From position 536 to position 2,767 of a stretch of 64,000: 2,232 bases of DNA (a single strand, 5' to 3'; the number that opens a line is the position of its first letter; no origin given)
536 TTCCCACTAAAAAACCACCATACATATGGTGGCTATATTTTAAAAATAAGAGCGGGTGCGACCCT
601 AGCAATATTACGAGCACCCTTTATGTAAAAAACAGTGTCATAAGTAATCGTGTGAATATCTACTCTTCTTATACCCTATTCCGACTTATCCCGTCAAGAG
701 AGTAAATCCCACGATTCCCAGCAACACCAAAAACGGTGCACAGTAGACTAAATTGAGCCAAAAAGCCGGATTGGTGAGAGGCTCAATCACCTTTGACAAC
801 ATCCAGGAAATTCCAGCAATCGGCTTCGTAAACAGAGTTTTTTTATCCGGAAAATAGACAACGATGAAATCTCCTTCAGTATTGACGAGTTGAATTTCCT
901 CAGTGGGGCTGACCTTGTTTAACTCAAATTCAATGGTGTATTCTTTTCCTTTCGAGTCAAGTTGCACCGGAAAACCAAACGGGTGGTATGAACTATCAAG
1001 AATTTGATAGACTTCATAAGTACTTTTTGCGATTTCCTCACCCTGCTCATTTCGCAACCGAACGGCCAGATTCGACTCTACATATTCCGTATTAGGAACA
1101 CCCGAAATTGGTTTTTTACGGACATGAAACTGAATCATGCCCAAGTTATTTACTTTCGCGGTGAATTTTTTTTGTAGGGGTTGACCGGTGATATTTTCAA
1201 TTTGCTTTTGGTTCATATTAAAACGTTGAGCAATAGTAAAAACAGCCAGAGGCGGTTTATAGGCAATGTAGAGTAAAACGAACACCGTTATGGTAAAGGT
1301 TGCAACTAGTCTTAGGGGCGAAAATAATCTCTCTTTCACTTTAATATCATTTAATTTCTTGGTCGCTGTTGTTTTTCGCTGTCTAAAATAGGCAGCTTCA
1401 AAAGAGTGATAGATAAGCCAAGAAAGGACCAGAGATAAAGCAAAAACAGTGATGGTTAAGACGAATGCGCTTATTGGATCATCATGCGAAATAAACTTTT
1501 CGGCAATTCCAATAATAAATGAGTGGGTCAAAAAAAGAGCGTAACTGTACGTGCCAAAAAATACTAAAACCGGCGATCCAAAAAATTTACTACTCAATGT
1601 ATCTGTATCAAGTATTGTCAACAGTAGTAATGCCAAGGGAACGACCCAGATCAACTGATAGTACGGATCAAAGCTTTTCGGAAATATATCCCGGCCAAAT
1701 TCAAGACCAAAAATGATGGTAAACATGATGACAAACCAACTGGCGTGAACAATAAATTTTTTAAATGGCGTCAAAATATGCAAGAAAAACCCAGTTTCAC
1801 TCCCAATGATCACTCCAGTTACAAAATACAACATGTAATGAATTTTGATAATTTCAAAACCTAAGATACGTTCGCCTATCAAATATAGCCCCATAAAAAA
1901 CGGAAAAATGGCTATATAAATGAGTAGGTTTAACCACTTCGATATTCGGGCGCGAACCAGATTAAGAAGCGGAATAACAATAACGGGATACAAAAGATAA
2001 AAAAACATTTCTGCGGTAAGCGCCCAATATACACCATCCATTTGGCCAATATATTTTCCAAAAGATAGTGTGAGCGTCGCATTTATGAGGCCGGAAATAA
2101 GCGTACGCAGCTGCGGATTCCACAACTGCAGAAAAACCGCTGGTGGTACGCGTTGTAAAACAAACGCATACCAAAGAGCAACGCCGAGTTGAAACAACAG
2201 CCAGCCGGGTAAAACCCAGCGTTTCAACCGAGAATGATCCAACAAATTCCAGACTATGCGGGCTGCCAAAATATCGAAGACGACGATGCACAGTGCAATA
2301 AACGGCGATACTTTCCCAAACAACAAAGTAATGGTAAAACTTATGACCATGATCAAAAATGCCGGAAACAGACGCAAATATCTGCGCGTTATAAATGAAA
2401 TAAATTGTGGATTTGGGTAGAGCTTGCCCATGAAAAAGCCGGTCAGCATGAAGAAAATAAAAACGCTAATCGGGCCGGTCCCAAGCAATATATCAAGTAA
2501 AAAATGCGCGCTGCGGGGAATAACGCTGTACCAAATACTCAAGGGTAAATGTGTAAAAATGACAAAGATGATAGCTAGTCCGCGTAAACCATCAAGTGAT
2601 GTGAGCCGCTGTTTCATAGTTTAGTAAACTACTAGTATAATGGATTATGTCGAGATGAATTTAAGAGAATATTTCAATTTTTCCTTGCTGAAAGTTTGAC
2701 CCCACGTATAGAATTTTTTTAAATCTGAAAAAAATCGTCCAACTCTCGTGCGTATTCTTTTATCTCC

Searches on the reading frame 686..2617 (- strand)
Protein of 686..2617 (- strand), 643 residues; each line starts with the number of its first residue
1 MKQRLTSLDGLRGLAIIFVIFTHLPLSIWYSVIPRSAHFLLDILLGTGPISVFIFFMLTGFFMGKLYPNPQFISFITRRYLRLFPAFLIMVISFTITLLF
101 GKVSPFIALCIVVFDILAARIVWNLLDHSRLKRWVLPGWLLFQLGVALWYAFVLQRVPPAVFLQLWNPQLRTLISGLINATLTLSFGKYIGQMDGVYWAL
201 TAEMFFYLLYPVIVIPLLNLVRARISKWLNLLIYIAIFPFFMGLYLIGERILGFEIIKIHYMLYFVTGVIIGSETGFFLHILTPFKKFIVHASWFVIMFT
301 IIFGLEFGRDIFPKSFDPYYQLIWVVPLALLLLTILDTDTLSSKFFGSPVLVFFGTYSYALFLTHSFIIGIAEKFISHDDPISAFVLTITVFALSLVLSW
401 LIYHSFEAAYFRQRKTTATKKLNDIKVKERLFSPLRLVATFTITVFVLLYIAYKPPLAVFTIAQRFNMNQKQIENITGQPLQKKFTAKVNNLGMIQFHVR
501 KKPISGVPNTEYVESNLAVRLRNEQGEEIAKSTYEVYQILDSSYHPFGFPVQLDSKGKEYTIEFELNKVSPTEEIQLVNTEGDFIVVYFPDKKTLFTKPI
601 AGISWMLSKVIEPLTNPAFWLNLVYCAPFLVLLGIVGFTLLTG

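Call 25: search_protein_families(library=pfam, proteins=[window:686-2617:-], max_evalue=0.001)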
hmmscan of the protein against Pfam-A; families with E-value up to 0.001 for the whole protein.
window:686-2617:- (643 aa): 1 family
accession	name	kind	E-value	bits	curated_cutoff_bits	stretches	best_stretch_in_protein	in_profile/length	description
PF01757.29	Acyl_transf_3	-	2.2e-21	76.7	31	1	6-403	2-325/326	Acyltransferase domain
